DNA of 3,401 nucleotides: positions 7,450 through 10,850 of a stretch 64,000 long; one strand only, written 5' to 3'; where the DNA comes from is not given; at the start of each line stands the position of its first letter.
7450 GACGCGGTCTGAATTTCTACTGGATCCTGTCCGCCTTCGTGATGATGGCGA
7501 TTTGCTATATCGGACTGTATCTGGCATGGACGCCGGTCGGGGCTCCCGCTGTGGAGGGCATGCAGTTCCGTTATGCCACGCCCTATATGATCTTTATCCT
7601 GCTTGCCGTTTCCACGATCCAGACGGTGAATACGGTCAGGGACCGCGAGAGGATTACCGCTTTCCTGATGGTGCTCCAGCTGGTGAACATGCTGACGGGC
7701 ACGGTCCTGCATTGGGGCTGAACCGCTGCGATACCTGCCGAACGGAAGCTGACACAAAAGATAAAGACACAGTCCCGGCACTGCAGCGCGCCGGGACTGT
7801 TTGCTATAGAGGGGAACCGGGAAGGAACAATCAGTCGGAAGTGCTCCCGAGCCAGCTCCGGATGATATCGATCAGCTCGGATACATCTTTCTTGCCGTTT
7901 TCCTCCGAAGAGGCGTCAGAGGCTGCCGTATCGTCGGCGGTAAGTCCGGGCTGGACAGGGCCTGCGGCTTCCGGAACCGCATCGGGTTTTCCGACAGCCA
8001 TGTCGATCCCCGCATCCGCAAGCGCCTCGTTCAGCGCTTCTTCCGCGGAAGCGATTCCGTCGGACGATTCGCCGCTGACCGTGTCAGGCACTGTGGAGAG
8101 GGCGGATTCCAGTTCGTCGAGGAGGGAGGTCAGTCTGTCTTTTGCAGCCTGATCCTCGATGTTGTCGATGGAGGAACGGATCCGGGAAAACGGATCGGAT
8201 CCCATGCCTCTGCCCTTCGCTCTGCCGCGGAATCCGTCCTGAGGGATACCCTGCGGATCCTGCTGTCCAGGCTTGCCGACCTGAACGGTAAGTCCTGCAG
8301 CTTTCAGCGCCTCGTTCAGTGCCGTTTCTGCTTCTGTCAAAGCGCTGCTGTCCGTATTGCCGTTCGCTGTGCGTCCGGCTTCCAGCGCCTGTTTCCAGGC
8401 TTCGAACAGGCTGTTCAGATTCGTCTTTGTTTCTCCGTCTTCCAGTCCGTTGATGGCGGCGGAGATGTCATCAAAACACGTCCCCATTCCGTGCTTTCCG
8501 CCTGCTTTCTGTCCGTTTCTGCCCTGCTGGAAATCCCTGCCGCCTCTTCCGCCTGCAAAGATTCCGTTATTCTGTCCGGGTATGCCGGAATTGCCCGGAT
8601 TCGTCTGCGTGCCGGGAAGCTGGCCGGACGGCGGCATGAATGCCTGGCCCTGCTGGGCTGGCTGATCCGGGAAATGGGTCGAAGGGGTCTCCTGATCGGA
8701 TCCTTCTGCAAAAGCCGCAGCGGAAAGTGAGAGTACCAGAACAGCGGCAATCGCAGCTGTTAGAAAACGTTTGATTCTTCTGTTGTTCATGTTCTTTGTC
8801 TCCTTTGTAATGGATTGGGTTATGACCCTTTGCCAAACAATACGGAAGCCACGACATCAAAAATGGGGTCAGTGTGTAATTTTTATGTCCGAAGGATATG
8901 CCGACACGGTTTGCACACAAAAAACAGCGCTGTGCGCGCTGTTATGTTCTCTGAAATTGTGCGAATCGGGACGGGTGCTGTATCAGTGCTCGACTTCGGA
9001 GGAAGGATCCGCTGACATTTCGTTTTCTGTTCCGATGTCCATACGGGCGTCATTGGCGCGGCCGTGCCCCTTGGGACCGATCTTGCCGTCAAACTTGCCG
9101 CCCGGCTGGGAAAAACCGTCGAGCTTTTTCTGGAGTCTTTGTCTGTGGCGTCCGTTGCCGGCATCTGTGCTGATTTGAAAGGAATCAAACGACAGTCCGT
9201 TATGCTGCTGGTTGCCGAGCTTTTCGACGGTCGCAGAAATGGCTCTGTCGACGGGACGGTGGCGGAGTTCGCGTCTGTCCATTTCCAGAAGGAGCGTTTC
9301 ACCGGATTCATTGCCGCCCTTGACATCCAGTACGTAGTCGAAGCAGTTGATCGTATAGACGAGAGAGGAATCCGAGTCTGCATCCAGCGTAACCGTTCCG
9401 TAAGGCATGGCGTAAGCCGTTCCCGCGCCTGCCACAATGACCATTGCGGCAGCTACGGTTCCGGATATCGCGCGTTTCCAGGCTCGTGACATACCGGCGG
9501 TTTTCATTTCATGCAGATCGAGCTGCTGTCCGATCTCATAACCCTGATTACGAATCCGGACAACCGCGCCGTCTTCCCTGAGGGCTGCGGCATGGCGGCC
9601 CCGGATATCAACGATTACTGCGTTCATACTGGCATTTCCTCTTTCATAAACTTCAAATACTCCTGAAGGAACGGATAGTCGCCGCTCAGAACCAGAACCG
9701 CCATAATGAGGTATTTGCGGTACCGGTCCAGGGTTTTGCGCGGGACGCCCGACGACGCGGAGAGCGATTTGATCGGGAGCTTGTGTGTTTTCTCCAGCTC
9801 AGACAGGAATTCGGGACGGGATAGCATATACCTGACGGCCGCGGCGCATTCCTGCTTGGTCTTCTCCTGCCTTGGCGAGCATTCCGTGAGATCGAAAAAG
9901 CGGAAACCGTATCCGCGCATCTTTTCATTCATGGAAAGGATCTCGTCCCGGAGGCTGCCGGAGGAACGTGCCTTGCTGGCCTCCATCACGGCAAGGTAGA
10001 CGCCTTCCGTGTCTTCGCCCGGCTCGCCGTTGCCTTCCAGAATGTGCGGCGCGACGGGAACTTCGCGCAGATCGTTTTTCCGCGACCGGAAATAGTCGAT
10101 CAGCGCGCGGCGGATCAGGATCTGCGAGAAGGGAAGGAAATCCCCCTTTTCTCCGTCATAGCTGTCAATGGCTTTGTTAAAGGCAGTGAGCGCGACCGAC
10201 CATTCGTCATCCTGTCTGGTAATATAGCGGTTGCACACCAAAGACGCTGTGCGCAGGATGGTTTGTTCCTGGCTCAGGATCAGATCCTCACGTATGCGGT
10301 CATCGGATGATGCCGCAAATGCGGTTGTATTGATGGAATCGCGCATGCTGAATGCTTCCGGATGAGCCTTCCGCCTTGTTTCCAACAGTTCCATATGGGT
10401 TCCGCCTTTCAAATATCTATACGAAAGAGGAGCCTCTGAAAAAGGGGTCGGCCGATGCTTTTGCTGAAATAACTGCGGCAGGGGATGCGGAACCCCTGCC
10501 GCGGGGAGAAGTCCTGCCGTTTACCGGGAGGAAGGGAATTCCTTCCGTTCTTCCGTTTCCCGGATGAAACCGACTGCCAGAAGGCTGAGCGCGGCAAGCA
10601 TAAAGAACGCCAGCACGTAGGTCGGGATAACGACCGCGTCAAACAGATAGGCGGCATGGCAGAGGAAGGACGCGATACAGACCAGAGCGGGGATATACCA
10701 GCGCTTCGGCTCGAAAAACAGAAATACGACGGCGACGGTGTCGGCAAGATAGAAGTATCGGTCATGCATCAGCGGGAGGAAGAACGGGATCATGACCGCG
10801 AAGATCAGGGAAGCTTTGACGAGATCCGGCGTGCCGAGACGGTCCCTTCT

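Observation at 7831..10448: Sigma-I/RsgI-like pair with the same ACCCC-N20-CGTA motif upstream of sigI and of the neighbouring secreted-protein gene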

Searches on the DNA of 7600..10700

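Call 90: search_rna_families(source=window, start=7600, end=10700, threshold=evalue, max_evalue=1)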
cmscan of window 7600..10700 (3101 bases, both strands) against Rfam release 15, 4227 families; matches with E-value up to 1: 0.
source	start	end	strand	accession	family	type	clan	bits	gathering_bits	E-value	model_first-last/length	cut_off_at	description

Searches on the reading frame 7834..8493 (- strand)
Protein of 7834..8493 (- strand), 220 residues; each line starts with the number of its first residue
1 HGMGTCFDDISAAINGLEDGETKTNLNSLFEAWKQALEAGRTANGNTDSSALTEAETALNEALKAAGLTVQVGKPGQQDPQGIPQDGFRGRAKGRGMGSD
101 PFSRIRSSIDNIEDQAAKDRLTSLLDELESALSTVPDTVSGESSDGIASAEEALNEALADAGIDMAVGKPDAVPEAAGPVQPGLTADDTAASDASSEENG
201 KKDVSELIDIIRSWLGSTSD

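Call 55: search_protein_representatives(protein=window:7834-8493:-)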
Query: 220 residues. Proteins with E-value up to 0.001 (for the whole library): 24; up to 1e-10: 6; up to 1e-30: 2. The best 24 are listed.
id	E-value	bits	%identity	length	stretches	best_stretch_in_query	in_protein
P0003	1.3e-71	257.1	66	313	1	2-220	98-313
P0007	3.8e-44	167.4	51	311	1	3-220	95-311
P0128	1.5e-23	100.1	66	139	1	135-220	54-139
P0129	4.0e-17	79.2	50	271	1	10-160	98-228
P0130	1.4e-15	74.1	48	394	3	9-66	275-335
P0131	3.3e-11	59.9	45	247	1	81-178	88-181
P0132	7.3e-10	55.5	35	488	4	68-177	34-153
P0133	8.5e-10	55.3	38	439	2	9-187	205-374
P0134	1.8e-09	54.2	45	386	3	8-63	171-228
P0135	1.7e-08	51.0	35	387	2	10-78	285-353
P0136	2.4e-08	50.5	34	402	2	81-172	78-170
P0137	1.1e-06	45.1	32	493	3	9-160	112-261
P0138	4.0e-06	43.3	30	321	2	71-173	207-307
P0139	4.2e-05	39.9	37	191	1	81-201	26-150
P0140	7.2e-05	39.2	34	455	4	82-178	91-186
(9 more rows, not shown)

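Call 57: search_protein_families(library=pfam, proteins=[P0130, P0132, P0137, P0133, P0136, P0129], max_evalue=0.1)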
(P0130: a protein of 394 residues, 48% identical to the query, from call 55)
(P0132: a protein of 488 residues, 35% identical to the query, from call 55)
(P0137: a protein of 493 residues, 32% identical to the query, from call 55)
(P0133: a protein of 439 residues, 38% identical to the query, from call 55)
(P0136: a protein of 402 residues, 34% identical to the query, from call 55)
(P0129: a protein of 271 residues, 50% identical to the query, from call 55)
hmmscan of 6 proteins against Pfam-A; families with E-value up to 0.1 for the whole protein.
P0130 (394 aa): 7 families
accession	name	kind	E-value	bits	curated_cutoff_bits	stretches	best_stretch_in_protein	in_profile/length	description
PF20302.4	HisK-N-like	-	0.009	16.7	27.8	0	268-346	38-108/132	HisK-N-like globin domain of the ASK signalosome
PF13801.11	Metal_resist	-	0.014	15.9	29.2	0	262-344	33-112/125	Heavy-metal resistance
PF20130.4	DUF6520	-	0.03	15.1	25.4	1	1-20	1-20/83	Family of unknown function (DUF6520)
PF25557.1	GAUT_1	-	0.032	14.9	22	0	223-250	28-55/77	Galacturonosyltransferase domain 1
PF15825.10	FAM25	-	0.062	14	27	0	230-254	14-38/65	FAM25 family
PF10732.14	DUF2524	-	0.081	13.7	25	0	318-350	8-40/84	Protein of unknown function (DUF2524)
PF17279.8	DUF5344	-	0.09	13.7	27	0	174-225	21-71/87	Family of unknown function (DUF5344)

P0132 (488 aa): 6 families
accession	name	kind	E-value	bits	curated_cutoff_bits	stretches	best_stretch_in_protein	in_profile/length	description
PF02120.21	Flg_hook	-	4.4e-05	23.7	29.8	0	110-139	44-73/85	Flagellar hook-length control protein FliK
PF06169.17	DUF982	-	0.00061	20.2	22.2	0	332-350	53-71/73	Protein of unknown function (DUF982)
PF25041.1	UFL1_C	-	0.0019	18.4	24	0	75-132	48-104/112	E3 UFM1-protein ligase 1 C-terminal domain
PF05064.18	Nsp1_C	-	0.0027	18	24.1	0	73-115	71-111/114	Nsp1-like C-terminal region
PF16842.11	RRM_occluded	-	0.0068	16.7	30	0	80-113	6-39/79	Occluded RNA-recognition motif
PF03885.18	DUF327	-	0.036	14.5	25.8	0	294-355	32-93/143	Protein of unknown function (DUF327)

P0137 (493 aa): 4 families
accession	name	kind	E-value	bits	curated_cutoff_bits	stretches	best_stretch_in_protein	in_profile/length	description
PF25398.1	CUX1_N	-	0.00021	21.7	27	0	119-158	56-95/116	CUX1-like, N-terminal tRNA-binding arm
PF13087.12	AAA_12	-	0.0017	18.4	27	0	372-423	83-134/195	AAA domain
PF02120.21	Flg_hook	-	0.0029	17.8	29.8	0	155-183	46-74/85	Flagellar hook-length control protein FliK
PF10018.14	Med4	-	0.091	12.9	26.9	1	220-288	6-76/190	Vitamin-D-receptor interacting Mediator subunit 4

P0133 (439 aa): 0 families

P0136 (402 aa): 17 families
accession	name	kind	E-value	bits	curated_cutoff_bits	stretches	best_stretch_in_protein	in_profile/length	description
PF16591.11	HBM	-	0.00048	20.1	29.8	2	201-263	180-241/254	Helical bimodular sensor domain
PF07560.16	DUF1539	-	0.0029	18.1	23.8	0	102-158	22-78/126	Domain of Unknown Function (DUF1539)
PF19825.5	DUF6306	-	0.0038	17.9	23.7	0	101-133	93-125/129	Domain of unknown function (DUF6306)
PF24856.1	AraA_central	-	0.004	18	24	0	180-245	16-80/148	L-arabinose isomerase central domain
PF10819.13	DUF2564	-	0.0056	17.5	26.3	0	332-362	25-56/79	Protein of unknown function (DUF2564)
PF03020.21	LEM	-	0.0071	16.3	24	0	298-313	2-17/40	LEM domain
PF07554.19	FIVAR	-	0.0095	17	29.2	0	201-262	7-71/71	FIVAR domain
PF05335.18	DUF745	-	0.01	16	33.3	1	304-356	72-124/183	Protein of unknown function (DUF745)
PF18192.6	DNTTIP1_dimer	-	0.018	15.8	26.1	0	303-349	15-63/69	DNTTIP1 dimerisation domain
PF02120.21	Flg_hook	-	0.022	15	29.8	0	248-274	47-73/85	Flagellar hook-length control protein FliK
PF17940.6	TetR_C_31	-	0.027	15.1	27.4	0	295-345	29-78/107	Tetracyclin repressor-like, C-terminal domain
PF24564.1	DUF7605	-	0.033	14.5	27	0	212-268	66-122/183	Domain of unknown function (DUF7605)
PF16733.10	NRho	-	0.035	14.7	27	0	291-319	32-60/69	Rhomboid N-terminal domain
PF24393.1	Pepco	-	0.085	13.8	27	0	181-248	19-82/112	Pepco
PF20428.3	Sey1_3HB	-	0.089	12.1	24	0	201-358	39-180/419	Sey1 three-helix bundle domain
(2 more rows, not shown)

P0129 (271 aa): 3 families
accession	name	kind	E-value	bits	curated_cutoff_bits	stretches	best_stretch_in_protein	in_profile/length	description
PF22238.1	RIP_P131-like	-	0.0057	17.4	27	0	94-133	25-64/96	RIP/P131 family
PF20227.3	DUF6586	-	0.0075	17.1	27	1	132-212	33-110/153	Family of unknown function (DUF6586)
PF10368.14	YkyA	-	0.037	14.2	28.8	0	173-209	81-117/186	Putative cell-wall binding lipoprotein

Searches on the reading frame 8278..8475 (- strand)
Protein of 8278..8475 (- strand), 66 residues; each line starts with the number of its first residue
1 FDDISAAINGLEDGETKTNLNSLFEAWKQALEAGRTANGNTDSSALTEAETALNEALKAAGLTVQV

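Call 76: search_solved_structures(query=A3, max_evalue=10, show_alignments=2)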
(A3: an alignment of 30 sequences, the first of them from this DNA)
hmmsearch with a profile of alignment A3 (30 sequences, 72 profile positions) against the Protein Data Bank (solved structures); distinct sequences matched with E-value up to 10: 55.
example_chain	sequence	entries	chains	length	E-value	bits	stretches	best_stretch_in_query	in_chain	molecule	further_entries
7y9n_A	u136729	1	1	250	0.0025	21.2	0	26-61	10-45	Spike protein S2',5HB-H2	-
7zr2_A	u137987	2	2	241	0.0072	19.7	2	26-61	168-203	Spike protein S2',Chimeric protein mimic of SARS-CoV-2 Spike HR1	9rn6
7wxz_A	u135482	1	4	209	0.024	18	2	26-61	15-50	Spike protein S2'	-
7r95_A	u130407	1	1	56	0.049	17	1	26-68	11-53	Spike protein S2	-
2j0n_A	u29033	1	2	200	0.062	16.7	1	12-32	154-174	INVASIN IPAD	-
9kmo_A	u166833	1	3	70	0.067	16.6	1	26-64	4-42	Spike protein S2'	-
4d3e_D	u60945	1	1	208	0.069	16.5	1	12-32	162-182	INVASIN IPAD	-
2jaa_A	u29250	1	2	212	0.072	16.5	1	12-32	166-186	INVASIN IPAD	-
8v5c_A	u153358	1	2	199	0.074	16.4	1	12-31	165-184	Invasin IpaD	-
8v7s_A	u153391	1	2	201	0.078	16.4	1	12-32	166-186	Invasin IpaD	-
8v5e_A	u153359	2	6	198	0.099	16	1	12-32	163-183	Invasin IpaD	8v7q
6roc_A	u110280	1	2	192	0.12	15.8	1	3-56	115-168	Putative surface protein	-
7obi_A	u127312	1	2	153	0.16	15.4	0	26-47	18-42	CTPR-rv4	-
7c53_A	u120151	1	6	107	0.17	15.3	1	26-61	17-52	Spike protein S2',pan-CoVs inhibitor EK1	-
6qo1_A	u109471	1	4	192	0.17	15.3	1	3-56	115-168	Putative surface protein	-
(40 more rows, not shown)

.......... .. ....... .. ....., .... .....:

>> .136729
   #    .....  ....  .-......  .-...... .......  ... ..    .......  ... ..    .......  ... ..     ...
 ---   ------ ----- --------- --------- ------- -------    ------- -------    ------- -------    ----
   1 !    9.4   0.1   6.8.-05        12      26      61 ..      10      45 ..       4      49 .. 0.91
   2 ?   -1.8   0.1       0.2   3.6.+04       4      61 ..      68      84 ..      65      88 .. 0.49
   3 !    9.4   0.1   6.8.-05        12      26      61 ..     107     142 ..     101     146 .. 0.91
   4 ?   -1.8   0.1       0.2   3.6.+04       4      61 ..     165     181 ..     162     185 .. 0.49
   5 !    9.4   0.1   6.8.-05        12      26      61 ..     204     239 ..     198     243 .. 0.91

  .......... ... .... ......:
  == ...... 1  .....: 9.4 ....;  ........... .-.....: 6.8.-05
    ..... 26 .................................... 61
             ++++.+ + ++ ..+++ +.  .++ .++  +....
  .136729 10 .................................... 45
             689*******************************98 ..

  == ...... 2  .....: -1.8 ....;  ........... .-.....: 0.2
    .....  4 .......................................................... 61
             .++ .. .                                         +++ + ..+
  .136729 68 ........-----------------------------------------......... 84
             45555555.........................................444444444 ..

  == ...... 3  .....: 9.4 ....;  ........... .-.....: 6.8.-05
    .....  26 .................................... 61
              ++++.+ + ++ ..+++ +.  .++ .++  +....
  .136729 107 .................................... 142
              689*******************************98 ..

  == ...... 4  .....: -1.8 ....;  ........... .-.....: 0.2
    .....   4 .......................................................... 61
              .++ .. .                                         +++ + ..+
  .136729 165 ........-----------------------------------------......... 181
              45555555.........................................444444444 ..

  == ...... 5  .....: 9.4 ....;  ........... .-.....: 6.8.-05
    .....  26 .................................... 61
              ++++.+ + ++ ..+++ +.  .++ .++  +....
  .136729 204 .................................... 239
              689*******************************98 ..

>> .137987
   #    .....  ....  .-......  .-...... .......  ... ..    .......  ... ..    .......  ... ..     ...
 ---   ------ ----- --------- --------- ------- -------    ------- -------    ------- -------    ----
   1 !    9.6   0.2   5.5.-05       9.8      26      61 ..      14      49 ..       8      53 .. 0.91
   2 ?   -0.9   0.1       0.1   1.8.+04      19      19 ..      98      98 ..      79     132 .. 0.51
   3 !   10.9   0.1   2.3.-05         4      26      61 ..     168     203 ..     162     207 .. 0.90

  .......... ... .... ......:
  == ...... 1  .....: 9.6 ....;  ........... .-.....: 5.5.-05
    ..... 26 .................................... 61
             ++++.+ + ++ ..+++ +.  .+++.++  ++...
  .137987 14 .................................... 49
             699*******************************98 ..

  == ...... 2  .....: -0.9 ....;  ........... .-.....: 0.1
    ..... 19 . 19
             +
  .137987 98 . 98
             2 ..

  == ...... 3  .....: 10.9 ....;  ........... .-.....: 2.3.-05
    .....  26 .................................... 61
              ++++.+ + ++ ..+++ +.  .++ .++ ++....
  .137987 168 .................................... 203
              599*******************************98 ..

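Call 77: search_protein_families(library=pfam, alignment_id=A3, max_evalue=1)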
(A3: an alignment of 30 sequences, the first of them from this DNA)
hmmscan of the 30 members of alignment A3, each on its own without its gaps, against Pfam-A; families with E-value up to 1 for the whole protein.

A. member 1, seq(66 aa): 3 families
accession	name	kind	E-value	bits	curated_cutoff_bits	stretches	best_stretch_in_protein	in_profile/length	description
PF22797.1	SlpA_D2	-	0.029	15.4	24.5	1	13-65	15-66/102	SlpA domain II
PF23493.1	CysS_C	-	0.075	13.6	23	0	17-37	5-25/51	Cysteinyl-tRNA ligase anticodon binding domain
PF18780.6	HNH_repeat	-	0.078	13.8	26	0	20-33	37-50/54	Homing endonuclease associated repeat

B. families by the number of members that match (of 30 scanned): 156 families (the first 25 are shown)
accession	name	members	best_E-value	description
PF07554.19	FIVAR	7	0.00045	FIVAR domain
PF02120.21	Flg_hook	5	0.018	Flagellar hook-length control protein FliK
PF22797.1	SlpA_D2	4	0.0052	SlpA domain II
PF22470.1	Histone_HNS_N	3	0.0053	H-NS histone-like proteins, N-terminal domain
PF12758.12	DUF3813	3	0.0099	Protein of unknown function (DUF3813)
PF02912.23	Phe_tRNA-synt_N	3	0.17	Aminoacyl tRNA synthetase class II, N-terminal domain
PF14361.12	RsbRD_N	2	0.0033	RsbT co-antagonist protein rsbRD N-terminal domain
PF25398.1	CUX1_N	2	0.0036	CUX1-like, N-terminal tRNA-binding arm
PF03885.18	DUF327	2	0.0061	Protein of unknown function (DUF327)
PF25041.1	UFL1_C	2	0.0067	E3 UFM1-protein ligase 1 C-terminal domain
PF10819.13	DUF2564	2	0.0087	Protein of unknown function (DUF2564)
PF22775.2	GA_3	2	0.023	GA-like domain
PF07361.16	Cytochrom_B562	2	0.028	Cytochrome b562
PF24564.1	DUF7605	2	0.032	Domain of unknown function (DUF7605)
PF02734.22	Dak2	2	0.037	DAK2 domain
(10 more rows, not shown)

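Call 86: find_homologous_proteins(query=A3, max_evalue=0.00001)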
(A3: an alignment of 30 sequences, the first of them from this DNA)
Query A3 (30 sequences) (66 aa, profile of the alignment): 1 proteins with E <= 0.00001 among 2619 candidates.
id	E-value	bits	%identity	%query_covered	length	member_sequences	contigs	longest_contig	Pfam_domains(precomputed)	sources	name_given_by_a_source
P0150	4.9e-14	70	47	92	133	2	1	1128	-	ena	-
